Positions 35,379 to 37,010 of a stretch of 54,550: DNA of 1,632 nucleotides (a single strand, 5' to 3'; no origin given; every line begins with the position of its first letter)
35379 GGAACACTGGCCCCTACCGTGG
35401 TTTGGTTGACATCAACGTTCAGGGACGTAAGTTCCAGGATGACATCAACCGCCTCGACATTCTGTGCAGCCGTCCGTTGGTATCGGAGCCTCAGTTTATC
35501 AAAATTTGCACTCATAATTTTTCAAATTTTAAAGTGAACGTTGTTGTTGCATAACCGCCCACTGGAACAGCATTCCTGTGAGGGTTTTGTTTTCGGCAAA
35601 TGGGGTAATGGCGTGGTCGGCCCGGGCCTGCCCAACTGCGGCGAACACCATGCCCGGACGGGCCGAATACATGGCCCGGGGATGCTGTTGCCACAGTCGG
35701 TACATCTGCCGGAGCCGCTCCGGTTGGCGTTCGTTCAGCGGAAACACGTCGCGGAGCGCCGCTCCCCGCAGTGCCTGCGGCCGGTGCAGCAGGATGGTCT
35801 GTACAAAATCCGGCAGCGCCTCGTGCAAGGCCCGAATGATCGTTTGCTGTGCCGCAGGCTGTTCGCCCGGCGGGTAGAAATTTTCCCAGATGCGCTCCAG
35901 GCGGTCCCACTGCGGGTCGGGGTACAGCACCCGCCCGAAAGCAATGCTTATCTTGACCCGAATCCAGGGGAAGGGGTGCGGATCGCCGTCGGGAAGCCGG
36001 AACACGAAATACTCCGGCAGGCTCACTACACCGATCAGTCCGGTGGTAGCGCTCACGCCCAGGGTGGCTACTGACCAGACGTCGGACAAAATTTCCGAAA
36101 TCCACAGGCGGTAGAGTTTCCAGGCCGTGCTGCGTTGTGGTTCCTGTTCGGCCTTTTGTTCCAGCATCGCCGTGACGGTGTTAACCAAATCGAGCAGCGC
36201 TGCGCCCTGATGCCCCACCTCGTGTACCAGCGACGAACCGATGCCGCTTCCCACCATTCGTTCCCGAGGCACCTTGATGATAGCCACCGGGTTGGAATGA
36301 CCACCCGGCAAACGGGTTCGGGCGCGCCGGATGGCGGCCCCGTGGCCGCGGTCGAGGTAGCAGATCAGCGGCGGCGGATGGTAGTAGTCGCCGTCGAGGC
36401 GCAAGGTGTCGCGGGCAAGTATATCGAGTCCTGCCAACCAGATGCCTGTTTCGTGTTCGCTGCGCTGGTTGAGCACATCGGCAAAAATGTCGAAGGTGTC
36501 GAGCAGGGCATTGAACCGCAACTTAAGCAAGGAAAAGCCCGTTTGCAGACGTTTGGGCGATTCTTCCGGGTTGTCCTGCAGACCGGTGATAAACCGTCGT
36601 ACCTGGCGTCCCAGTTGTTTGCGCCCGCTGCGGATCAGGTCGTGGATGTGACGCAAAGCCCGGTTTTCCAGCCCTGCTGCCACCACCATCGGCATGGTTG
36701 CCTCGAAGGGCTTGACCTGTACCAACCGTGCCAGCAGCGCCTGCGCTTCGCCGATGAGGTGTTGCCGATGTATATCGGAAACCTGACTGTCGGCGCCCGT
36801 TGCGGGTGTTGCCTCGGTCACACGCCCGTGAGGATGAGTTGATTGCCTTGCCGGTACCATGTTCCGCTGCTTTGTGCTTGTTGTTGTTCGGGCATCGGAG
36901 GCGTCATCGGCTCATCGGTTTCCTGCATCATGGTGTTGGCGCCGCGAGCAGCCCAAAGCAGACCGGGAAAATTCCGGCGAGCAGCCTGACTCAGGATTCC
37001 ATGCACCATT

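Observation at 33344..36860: Core pair of orphan proteins: a 443-aa HExxH protein translationally coupled to the zipper gene, followed by a 723-aa protein with no recognisable domain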

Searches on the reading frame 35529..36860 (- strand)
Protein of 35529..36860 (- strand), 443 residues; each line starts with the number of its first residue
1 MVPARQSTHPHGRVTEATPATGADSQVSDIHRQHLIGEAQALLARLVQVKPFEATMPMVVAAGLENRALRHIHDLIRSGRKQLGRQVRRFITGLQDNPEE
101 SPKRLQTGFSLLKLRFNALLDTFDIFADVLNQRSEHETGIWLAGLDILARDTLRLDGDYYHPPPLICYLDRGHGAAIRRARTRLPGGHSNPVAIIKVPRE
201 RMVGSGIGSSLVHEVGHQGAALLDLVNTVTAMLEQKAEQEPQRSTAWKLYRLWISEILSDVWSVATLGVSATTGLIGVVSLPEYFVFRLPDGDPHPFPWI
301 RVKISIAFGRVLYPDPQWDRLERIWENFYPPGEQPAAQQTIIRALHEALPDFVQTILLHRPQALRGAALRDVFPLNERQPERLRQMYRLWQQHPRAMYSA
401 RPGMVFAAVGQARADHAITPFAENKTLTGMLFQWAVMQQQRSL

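Call 3: search_protein_families(library=pfam, proteins=[window:35529-36860:-], max_evalue=0.1)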
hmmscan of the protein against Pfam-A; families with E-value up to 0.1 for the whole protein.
window:35529-36860:- (443 aa): 0 families

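Call 4: search_protein_families(library=ncbifam, proteins=[window:35529-36860:-], max_evalue=0.1)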
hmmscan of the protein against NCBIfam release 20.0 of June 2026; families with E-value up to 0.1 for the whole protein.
window:35529-36860:- (443 aa): 0 families

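Call 6: search_protein_families(library=padloc, proteins=[window:35529-36860:-], max_evalue=0.1)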
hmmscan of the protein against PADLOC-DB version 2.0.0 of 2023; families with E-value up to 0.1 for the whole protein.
window:35529-36860:- (443 aa): 0 families

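Call 7: search_protein_families(library=phrogs, proteins=[window:35529-36860:-], max_evalue=0.1)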
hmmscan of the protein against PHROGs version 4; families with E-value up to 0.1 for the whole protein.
window:35529-36860:- (443 aa): 0 families

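Call 8: search_solved_structures(query=window:35529-36860:-, max_evalue=10, show_alignments=2)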
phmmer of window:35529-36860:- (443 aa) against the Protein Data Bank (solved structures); distinct sequences matched with E-value up to 10: 1.
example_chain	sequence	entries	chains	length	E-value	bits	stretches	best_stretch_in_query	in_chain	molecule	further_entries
1sig_A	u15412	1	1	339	1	11.2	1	24-90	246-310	RNA POLYMERASE PRIMARY SIGMA FACTOR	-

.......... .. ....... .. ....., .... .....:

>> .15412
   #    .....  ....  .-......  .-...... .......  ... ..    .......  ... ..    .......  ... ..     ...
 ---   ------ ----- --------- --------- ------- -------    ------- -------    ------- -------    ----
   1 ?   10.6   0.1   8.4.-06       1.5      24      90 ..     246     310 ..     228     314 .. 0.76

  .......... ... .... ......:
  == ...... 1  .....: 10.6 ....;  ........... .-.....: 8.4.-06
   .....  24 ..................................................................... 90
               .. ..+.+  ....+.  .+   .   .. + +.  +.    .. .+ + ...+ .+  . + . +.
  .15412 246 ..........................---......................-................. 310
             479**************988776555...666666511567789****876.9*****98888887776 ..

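Call 10: find_homologous_proteins(query=window:35529-36860:-)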
Query window:35529-36860:- (443 aa): 5079 proteins with E <= 0.001 among 8000 candidates; the best 120 are listed.
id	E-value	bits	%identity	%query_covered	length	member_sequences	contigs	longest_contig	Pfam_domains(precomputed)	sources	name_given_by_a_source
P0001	1.1e-269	913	91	99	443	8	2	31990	-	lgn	-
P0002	4.8e-245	831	85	95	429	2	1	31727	-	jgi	-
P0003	7.1e-244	827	83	100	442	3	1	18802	-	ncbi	ncbi:MAG: hypothetical protein ABMA02_08530 [Saprospiraceae bacterium]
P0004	3.0e-222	756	79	93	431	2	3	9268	-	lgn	-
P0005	5.4e-203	693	69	100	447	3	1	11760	-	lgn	-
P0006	4.3e-198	677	71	93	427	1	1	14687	-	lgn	-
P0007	1.2e-197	675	67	99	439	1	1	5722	-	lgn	-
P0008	2.1e-197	674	67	100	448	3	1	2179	-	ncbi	-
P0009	1.7e-194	665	68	98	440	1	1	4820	-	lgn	-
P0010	6.4e-192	656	66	100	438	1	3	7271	-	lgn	-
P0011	5.0e-187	640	65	99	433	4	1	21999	-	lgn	-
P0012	1.5e-184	632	63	99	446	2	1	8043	-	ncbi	-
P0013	7.8e-182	623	64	99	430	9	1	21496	-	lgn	-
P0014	8.9e-182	623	66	93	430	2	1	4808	-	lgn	-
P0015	3.5e-180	618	65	99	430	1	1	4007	-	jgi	jgi:hypothetical protein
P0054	5.5e-153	528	56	95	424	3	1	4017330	-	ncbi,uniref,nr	ncbi:hypothetical protein [Chitinophaga flava]|uniref:Uncharacterized protein n=1 Tax=Chitinophaga f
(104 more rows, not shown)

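Call 18: find_encoding_contigs(protein=P0054, flank=10000, max_places=2)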
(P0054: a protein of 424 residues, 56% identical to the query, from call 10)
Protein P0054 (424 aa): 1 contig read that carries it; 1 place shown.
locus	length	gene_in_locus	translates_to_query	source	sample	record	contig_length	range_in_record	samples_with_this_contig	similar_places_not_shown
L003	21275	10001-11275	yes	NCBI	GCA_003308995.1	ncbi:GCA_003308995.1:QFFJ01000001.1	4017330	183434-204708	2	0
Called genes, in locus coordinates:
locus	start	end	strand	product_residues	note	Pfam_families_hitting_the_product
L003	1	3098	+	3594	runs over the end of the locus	PF00668:Condensation, PF00501:AMP-binding, PF13193:AMP-binding_C, PF00550:PP-binding, PF00668:Condensation, PF00501:AMP-binding, PF13193:AMP-binding_C, PF00550:PP-binding, +4 more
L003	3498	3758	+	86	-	-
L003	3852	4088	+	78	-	PF28317:Lant_leader_dom (weak)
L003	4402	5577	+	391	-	PF05426:Alginate_lyase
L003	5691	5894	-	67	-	-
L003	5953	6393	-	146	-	PF07681:DoxX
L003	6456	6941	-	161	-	-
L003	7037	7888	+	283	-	PF20240:DUF6597, PF00165:HTH_AraC (faint), PF12833:HTH_18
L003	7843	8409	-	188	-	PF03992:ABM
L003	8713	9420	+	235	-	-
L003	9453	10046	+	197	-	-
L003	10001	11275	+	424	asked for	-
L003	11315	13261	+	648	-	-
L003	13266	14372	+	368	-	PF00155:Aminotran_1_2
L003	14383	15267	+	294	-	-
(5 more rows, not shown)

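Call 24: find_related_loci(query=A2, collection=genome_contigs, flank=10000)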
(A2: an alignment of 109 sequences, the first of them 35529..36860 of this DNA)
Query A2 (443 aa) in genome_contigs; peptide patterns used: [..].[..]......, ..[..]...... (x = any residue, [..] = any of these).
599 stretches matched a pattern (row limit reached: there are more); 521 encode a relative of the query (tblastn E <= 1e-3); the best 80 are kept; 80 distinct loci.
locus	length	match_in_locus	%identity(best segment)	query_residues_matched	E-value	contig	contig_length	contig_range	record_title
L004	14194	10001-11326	92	1-443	0e+0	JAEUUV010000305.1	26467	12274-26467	MAG: Saprospiraceae bacterium isolate new MAG-364 k141_589049, whole genome shotgun sequence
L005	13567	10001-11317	83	1-441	0e+0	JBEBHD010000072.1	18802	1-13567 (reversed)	MAG: Saprospiraceae bacterium isolate ATF_13 NODE_1172_length_18802_cov_4.991124, whole genome shotgun sequence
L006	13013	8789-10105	82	1-441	0e+0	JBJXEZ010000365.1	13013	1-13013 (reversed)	MAG: Saprospiraceae bacterium isolate F1F2.bin.8 k127_3960705, whole genome shotgun sequence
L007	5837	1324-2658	69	1-443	0e+0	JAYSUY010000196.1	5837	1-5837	MAG: Saprospiraceae bacterium isolate GFS_12690 GFS_12690_195, whole genome shotgun sequence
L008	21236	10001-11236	66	27-438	0e+0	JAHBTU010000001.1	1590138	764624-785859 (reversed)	MAG: Saprospiraceae bacterium isolate ACE_BAC3 BAC3_1, whole genome shotgun sequence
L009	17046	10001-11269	64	16-438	0e+0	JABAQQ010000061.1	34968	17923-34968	MAG: Saprospiraceae bacterium isolate Bin_29 c_000000003155, whole genome shotgun sequence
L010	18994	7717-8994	61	1-438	4e-178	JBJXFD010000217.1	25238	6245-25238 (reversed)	MAG: Saprospiraceae bacterium isolate F1F2.bin.554 k127_7382203, whole genome shotgun sequence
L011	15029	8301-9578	61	1-438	2e-175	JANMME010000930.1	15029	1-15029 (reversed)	MAG: Saprospiraceae bacterium isolate OTE_58_metabat_558 OTE_58_k141_2162942, whole genome shotgun sequence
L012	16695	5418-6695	57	1-438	2e-165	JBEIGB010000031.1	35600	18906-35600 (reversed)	MAG: Lewinellaceae bacterium isolate Sample-102-S76-bin-112 Sample_102_S76-bin_112-k141_187805, whole genome shotgun seq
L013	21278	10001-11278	63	1-438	0e+0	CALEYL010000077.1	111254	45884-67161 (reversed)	MAG TPA_asm: uncultured Saprospiraceae bacterium isolate SRR6227243_bin.63_CONCOCT_v1.1_MAG genome assembly, contig: ERZ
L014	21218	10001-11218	56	31-436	4e-157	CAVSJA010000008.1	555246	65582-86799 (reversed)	MAG: uncultured Chitinophagaceae bacterium isolate MFD02360.bin.2.240 genome assembly, contig: contig_5261, whole genome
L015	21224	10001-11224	56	31-438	2e-156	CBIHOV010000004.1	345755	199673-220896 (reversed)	MAG TPA_asm: uncultured Paraflavitalea sp. isolate SRR18156208_binner12_Refined_9 genome assembly, contig: ERZ27336868.3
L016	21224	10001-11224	56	31-438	1e-155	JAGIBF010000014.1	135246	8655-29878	MAG: Niastella sp. isolate BIN41 scaffold14_cov0, whole genome shotgun sequence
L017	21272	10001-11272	53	1-438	1e-155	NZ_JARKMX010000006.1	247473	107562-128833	Paraflavitalea pollutisoli strain H1-2-19X velvet_auto_105_6, whole genome shotgun sequence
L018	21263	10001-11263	56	18-438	6e-154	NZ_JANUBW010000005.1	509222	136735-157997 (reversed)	Niastella sp. OAS944 Ga0395978_05, whole genome shotgun sequence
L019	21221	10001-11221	57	30-436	5e-153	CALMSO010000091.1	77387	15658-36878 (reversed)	MAG TPA_asm: uncultured Saprospiraceae bacterium isolate SRR2107179_bin.64_CONCOCT_v1.1_MAG genome assembly, contig: ERZ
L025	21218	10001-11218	55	31-436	2e-147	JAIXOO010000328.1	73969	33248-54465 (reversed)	MAG: Saprospiraceae bacterium isolate C1_MAG_00026 C1_MAG_00026_000000000017, whole genome shotgun sequence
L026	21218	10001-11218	54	31-436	1e-146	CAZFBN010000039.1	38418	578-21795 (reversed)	MAG TPA_asm: uncultured Saprospiraceae bacterium isolate binchicken_co58_158 genome assembly, contig: NODE_833_length_38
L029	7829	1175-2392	53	31-436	2e-145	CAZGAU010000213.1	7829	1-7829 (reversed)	MAG TPA_asm: uncultured Saprospiraceae bacterium isolate SRP329715_co2_352 genome assembly, contig: NODE_16209_length_78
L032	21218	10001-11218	57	31-436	1e-144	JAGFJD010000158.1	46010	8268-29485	MAG: Phaeodactylibacter sp. isolate mag.14 k127_2926617, whole genome shotgun sequence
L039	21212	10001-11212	53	33-436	8e-142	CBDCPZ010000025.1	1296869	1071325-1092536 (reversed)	MAG: Saprospiraceae bacterium isolate eb120f03-7265-40b6-ab1b-fd685c672cd3 genome assembly, contig: contig_25, whole gen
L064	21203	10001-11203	52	38-436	9e-134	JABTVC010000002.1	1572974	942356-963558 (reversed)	MAG: Planctomycetia bacterium isolate H5_AMX3 seq002, whole genome shotgun sequence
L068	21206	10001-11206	52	38-438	3e-133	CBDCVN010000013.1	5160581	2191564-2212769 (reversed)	MAG: Trueperaceae bacterium isolate f75358e7-05db-490e-a76d-0b7b0ca57d15 genome assembly, contig: contig_11, whole genom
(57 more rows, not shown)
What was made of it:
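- The wide, patchy distribution across phyla suggests horizontal transfer (call 24).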

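Call 28: predict_structure(alignment_id=A2)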
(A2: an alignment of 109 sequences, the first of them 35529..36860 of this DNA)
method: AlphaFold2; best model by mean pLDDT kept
length: 443 residues; sequences in the alignment: 109
mean_pLDDT: 88.9   pTM: 0.86
mean pLDDT of the five models: 88.9, 88.9, 88.6, 83.7, 80.2
residues with pLDDT >= 90: 313; 70-90: 83; 50-70: 28; < 50: 19
segments of 3 or more residues with pLDDT < 50: 1-15, 173-176
pLDDT, mean of each block of 10 residues (from residue 1): 38 48 70 96 96 85 87 93 98 94 95 94 87 71 90 96 89 52 73 83 79 95 96 98 97 97 98 94 86 86 98 99 97 94 97 99 98 98 99 97 98 97 94 89 74
secondary structure, 60 per line:
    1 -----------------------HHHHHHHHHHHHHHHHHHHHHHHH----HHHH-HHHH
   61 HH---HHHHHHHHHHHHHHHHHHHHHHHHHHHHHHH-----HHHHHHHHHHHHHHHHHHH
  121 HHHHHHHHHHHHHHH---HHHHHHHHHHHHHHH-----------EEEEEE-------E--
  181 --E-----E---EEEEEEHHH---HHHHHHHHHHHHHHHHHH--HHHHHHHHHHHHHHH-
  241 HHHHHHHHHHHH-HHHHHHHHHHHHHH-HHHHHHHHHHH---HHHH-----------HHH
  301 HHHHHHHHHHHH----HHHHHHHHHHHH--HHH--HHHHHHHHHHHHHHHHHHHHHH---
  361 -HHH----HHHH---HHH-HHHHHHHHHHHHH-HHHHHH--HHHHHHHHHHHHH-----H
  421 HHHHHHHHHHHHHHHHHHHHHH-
elements in order: H24-47 H52-55 H57-62 H66-96 H102-135 H139-153 E165-170 E193-198 H205-222 H225-239 H241-252 H254-267 H269-279 H283-286 H298-312 H317-328 H336-357 H369-372 H380-392 H394-399 H402-414 H420-442
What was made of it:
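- On Gluzincin (clan MA(E)) metallopeptidase: Only two short strands (165-170, 193-198) are predicted (call 28).
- They sit on predicted helices 205-222 and 254-267, with a strand (193-198) just before the first helix (call 28).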

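Call 31: fold_search(model_id=the predicted structure, library=pdb)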
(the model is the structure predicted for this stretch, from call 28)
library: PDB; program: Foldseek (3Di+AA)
matches with E <= 10: 204; with E <= 0.001: 0
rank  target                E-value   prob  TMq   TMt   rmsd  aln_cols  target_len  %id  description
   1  5dhg_B                1.7e-01  0.23  0.15  0.17  21.8       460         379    9  The crystal structure of nociceptin/orphanin FQ peptide receptor (NOP) in complex with C-35 (PSI Community Target) (released 2015-10-21)
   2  6ko5_A                2.2e-01  0.23  0.16  0.17  24.7       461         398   11  Complex structure of Ghrelin receptor with Fab (released 2020-08-12)
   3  5dhh_B                3.6e-01  0.15  0.15  0.17  21.9       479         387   10  The crystal structure of nociceptin/orphanin FQ peptide receptor (NOP) in complex with SB-612111 (PSI Community Target (released 2015-10-21)
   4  4z9g_B                6.5e-01  0.07  0.12  0.13  29.2       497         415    9  Crystal structure of human corticotropin-releasing factor receptor 1 (CRF1R) in complex with the antagonist CP-376395  (released 2016-06-29)
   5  4l6r                  8.4e-01  0.12  0.15  0.17  20.7       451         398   11  Structure of the class B human glucagon G protein coupled receptor (released 2013-07-24)
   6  9g71_A                8.8e-01  0.05  0.09  0.10  39.5       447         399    9  Cryo-EM structure of TTYH2 in complex with lipids in GDN (released 2025-05-21)
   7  6c1q_B                1.0e+00  0.06  0.11  0.13  22.2       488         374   12  Crystal structure of human C5a receptor in complex with an orthosteric antagonist PMX53 and an allosteric antagonist N (released 2018-05-30)
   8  6c1r_B                1.0e+00  0.06  0.11  0.12  22.7       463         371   12  Crystal structure of human C5a receptor in complex with an orthosteric antagonist PMX53 and an allosteric antagonist a (released 2018-05-30)
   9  5ezm                  1.2e+00  0.11  0.17  0.15  18.7       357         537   11  Crystal Structure of ArnT from Cupriavidus metallidurans in the apo state (released 2016-02-17)
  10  7ose_A                1.2e+00  0.04  0.12  0.11  25.2       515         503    9  cytochrome bd-II type oxidase with bound aurachin D (released 2021-11-17)
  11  4yay                  1.3e+00  0.08  0.15  0.16  23.1       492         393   10  XFEL structure of human Angiotensin Receptor (released 2015-04-22)
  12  8tf5                  1.3e+00  0.05  0.11  0.13  25.4       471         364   12  Crystal structure of orphan G protein-coupled receptor 6, pseudoapo form (released 2024-12-04)
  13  4nkf                  1.4e+00  0.05  0.11  0.13  22.0       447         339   13  The effects of Lysine 200 and Phenylalanine 239 Farnesyl Pyrophosphate Synthase (FPPS) mutations on the catalytic activi (released 2014-11-19)
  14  5f15                  1.7e+00  0.07  0.16  0.14  18.7       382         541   12  Crystal Structure of ArnT from Cupriavidus metallidurans bound to Undecaprenyl phosphate (released 2016-02-17)
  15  7a6r_A                1.7e+00  0.06  0.08  0.13  19.3       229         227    6  Structure of 14-3-3 gamma in complex with DAPK2 peptide containing the 14-3-3 binding motif (released 2021-08-25)
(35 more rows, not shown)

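Call 32: search_solved_structures(query=A2, max_evalue=10, show_alignments=3)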
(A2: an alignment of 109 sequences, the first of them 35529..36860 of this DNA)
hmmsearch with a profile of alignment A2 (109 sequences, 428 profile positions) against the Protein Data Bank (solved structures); distinct sequences matched with E-value up to 10: 2.
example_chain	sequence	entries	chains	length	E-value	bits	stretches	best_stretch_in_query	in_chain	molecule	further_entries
3aq1_B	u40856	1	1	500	1.2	11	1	66-144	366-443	Thermosome subunit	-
36rp_A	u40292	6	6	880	1.4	10.8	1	15-78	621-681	DNA-directed RNA polymerase subunit Rpo1N | DNA-directed RNA polymerase subunit A'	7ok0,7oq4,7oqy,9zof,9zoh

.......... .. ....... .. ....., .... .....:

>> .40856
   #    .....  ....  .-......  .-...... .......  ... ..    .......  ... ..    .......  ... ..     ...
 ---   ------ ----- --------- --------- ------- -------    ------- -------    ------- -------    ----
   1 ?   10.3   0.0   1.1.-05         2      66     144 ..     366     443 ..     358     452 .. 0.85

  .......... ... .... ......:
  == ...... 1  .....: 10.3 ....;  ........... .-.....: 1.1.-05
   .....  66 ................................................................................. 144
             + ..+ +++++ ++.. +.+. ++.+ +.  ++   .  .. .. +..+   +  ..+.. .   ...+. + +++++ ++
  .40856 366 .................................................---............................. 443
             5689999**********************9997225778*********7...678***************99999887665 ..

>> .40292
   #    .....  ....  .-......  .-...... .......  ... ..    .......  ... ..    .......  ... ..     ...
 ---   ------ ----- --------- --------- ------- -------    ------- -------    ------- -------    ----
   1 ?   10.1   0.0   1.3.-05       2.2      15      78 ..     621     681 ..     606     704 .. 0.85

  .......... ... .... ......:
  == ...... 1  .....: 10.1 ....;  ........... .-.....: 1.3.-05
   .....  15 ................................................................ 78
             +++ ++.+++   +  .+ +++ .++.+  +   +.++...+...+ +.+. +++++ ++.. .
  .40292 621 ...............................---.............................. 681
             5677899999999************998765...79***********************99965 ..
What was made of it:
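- On Gluzincin (clan MA(E)) metallopeptidase: A profile search of PDB sequences gave nothing (call 32).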

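Call 44: search_dna_similar(query=window:35529-36860:-, collection=plasmids, mode=protein, max_rows=25)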
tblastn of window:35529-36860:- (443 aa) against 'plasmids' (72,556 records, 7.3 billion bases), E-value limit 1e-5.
Records with a match: 5; places in all: 5; records where one place covers at least 80% of the query: 5.
Best place of each record, by identity: <60% 5.
By first word of the organism name: Rhizobium 2; Paraburkholderia 2; Ensifer 1.
By predicted mobility (MOB-suite, as given by PLSDB): non-mobilizable 3; conjugative 1; mobilizable 1.
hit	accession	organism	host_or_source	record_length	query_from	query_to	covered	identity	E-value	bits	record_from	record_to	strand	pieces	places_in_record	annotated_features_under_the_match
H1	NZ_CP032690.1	Rhizobium sp. CCGE532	Phaseolus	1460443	38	436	90%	48.5%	2e-109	362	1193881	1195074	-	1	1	record has no annotation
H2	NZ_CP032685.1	Rhizobium sp. CCGE531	Phaseolus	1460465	38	436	90%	48.5%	2e-109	362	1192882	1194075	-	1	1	record has no annotation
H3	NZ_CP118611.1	Ensifer adhaerens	Pure isolate,Rhizosphere of Cyperus ...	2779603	38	436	90%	48.3%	3e-113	373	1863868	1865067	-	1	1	none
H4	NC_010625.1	Paraburkholderia phymatum STM815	-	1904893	33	436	91%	46.7%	3e-103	343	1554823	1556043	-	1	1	record has no annotation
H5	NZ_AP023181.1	Paraburkholderia sp. PGU19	Physopelta gutta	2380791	11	373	82%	22.8%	2e-11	74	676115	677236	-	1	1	none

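Call 45: search_dna_similar(query=window:35529-36860:-, collection=phages, mode=protein, max_rows=10)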
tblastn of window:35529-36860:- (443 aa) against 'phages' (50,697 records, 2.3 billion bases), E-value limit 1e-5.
No match.

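Call 46: get_annotated_region(hit=H5, flank=9000)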
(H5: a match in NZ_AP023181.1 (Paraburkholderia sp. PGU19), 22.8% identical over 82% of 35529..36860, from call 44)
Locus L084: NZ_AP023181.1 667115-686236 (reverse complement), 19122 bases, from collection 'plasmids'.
description: Paraburkholderia sp. PGU19 plasmid PPGU19_p1, complete sequence
organism: Paraburkholderia sp. PGU19 (NCBI taxid 2735434)
taxonomy: Bacteria; Pseudomonadota; Betaproteobacteria; Burkholderiales; Burkholderiaceae; Paraburkholderia; Paraburkholderia sp. PGU19
host: -; source: Physopelta gutta; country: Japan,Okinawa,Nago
typing (MOB-suite, as given by PLSDB): mobilizable; relaxase MOBP,MOBP
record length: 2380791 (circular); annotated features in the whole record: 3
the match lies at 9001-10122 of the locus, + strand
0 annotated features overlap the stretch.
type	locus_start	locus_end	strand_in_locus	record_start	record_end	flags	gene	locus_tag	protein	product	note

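Call 47: get_annotated_region(hit=H3, flank=9000)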
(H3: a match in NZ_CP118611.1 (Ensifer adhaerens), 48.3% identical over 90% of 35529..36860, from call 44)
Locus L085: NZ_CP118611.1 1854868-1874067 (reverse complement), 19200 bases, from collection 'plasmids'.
description: Ensifer adhaerens strain CTYH.Ch1 plasmid pCTYH.Ch1_1, complete sequence
organism: Ensifer adhaerens (NCBI taxid 106592)
taxonomy: Bacteria; Pseudomonadota; Alphaproteobacteria; Hyphomicrobiales; Rhizobiaceae; Ensifer; Ensifer adhaerens
host: -; source: Pure isolate,Rhizosphere of Cyperus brevifolius; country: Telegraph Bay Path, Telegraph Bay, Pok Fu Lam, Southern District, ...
typing (MOB-suite, as given by PLSDB): conjugative; relaxase MOBQ; mating-pair formation MPF_T
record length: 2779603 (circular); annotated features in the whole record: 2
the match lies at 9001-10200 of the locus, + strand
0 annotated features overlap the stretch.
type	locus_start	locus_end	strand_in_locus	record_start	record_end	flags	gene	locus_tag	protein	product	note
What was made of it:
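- Tried and rejected: Plasmid hits are all on records of 1.5-2.8 Mb (chromid or megaplasmid size) without annotation (calls 44, 46, 47).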
